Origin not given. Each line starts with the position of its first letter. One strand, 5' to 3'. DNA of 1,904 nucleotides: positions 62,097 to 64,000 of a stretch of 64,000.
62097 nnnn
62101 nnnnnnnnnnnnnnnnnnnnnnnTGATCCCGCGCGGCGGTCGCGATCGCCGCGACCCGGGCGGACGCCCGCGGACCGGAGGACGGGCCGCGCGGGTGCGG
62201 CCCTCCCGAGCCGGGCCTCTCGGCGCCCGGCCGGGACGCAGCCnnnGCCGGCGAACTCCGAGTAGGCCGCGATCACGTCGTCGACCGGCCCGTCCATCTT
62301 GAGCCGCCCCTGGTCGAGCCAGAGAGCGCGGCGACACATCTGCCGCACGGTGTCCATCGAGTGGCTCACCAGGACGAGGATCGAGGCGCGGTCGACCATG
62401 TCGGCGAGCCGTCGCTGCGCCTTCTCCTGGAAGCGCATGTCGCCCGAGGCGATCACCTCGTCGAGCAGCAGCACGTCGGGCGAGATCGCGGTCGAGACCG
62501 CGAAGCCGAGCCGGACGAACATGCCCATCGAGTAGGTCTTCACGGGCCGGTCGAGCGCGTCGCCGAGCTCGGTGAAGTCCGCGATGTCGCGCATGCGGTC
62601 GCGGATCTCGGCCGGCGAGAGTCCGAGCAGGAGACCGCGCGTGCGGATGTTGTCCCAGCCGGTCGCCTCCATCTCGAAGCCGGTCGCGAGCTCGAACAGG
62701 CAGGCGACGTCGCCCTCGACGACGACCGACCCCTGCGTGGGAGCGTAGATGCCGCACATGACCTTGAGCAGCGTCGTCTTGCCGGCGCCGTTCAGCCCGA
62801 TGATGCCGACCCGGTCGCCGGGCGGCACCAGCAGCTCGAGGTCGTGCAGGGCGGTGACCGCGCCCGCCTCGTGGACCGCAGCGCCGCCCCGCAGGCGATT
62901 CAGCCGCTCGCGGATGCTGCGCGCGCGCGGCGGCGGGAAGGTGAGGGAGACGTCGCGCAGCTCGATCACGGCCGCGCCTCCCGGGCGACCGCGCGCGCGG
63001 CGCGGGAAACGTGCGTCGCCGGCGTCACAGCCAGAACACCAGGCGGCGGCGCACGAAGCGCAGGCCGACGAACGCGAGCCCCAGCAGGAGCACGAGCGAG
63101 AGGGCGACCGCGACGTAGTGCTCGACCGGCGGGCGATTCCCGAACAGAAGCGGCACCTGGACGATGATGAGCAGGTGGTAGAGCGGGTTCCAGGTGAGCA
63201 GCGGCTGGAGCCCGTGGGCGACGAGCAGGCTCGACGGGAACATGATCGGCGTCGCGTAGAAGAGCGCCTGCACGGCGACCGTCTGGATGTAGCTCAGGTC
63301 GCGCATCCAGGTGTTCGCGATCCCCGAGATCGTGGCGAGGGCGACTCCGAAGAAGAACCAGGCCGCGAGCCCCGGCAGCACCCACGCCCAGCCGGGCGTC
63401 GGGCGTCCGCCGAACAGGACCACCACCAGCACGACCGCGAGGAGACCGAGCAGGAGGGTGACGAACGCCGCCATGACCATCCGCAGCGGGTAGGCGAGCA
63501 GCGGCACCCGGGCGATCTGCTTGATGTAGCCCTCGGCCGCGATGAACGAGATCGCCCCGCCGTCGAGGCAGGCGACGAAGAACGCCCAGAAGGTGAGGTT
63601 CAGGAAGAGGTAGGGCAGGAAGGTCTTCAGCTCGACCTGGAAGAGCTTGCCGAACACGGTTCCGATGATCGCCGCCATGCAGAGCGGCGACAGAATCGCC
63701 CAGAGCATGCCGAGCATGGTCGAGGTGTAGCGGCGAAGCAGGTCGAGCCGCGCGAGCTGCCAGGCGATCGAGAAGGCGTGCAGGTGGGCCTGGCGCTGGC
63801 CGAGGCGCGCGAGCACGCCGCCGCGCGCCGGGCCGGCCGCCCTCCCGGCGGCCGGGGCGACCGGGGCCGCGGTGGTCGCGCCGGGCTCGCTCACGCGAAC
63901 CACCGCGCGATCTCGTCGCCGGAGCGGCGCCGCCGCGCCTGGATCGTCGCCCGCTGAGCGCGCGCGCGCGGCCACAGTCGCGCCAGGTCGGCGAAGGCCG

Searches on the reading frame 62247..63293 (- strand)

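Call 73: search_protein_families(library=pfam, proteins=[window:62247-63293:-], max_evalue=0.00001)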
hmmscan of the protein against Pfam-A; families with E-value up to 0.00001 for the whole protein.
window:62247-63293:- (349 aa): 1 family
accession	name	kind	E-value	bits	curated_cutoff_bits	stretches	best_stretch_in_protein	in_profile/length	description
PF00005.33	ABC_tran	-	1.2e-19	71.7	25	1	149-280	1-135/137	ABC transporter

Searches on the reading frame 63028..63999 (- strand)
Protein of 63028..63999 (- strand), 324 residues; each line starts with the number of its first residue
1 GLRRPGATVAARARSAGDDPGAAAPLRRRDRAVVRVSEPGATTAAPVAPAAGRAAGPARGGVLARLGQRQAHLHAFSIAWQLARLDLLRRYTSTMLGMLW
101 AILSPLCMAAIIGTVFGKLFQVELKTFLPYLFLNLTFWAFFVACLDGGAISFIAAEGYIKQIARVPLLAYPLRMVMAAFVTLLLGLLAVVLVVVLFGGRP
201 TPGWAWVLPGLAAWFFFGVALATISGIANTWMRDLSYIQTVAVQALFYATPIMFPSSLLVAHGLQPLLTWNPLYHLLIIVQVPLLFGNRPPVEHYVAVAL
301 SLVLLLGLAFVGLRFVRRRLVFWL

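Call 73: search_protein_families(library=pfam, proteins=[window:63028-63999:-], max_evalue=0.00001)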
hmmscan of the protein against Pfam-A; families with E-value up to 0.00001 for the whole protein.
window:63028-63999:- (324 aa): 1 family
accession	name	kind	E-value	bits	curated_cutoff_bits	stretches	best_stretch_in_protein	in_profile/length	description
PF01061.29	ABC2_membrane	-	9.3e-10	38.8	26.9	1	81-281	5-207/211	ABC-2 type transporter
